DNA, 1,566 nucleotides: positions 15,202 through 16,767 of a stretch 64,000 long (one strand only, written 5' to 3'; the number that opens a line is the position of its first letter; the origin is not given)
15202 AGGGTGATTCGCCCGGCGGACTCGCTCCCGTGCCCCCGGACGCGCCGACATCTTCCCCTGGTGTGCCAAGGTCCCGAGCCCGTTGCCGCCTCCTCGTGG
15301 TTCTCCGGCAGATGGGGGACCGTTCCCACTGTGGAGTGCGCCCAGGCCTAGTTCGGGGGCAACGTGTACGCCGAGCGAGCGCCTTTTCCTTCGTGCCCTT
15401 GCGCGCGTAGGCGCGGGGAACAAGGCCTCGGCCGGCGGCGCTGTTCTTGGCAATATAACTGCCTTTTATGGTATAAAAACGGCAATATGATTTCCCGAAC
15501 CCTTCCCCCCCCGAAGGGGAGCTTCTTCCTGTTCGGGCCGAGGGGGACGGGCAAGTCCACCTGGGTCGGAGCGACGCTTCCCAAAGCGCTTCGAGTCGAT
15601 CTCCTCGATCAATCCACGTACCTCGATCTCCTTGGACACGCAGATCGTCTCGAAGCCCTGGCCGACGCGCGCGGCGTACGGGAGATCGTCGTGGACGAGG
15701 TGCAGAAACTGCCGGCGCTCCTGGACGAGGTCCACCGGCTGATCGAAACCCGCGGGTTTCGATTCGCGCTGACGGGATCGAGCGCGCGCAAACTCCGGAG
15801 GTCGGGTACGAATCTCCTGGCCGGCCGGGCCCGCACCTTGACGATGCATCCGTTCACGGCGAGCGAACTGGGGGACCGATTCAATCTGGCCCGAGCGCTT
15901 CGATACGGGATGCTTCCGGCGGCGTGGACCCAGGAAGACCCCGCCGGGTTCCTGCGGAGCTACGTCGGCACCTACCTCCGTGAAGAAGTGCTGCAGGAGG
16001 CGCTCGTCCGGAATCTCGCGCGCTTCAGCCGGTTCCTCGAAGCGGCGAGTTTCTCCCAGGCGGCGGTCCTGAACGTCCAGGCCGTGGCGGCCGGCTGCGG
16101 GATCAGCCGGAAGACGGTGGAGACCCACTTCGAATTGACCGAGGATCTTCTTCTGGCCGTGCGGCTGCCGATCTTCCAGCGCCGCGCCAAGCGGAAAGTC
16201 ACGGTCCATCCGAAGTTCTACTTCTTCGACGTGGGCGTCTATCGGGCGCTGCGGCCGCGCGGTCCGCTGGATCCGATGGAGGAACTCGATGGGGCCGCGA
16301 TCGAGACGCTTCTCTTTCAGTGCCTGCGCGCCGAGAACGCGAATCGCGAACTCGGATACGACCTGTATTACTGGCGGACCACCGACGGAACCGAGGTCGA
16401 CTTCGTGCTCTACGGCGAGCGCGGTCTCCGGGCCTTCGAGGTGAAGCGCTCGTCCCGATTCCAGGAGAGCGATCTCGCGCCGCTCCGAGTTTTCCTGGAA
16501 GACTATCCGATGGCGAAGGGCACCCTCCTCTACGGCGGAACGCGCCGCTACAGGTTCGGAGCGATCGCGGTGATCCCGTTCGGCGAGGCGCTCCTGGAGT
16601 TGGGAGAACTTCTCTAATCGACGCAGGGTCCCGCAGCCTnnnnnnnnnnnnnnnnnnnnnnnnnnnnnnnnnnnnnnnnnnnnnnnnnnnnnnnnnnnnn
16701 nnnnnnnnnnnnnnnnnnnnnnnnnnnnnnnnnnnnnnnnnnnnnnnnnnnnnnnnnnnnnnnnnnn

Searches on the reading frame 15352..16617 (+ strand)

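Call 15: search_protein_families(library=pfam, proteins=[window:15352-16617:+], max_evalue=0.01)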
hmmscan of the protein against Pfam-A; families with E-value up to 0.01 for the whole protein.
window:15352-16617:+ (421 aa): 4 families
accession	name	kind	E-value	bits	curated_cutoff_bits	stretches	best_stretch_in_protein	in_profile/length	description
PF13635.12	DUF4143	-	2.4e-30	105.9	28.1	1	211-367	2-160/160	Domain of unknown function (DUF4143)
PF13173.12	AAA_14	-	5.8e-17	62.3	27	1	58-173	5-128/129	AAA domain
PF13401.12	AAA_22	-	0.00081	20.2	27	0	98-143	73-123/130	AAA domain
PF13191.12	AAA_16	-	0.003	18.5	32.6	1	56-130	25-96/167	AAA ATPase domain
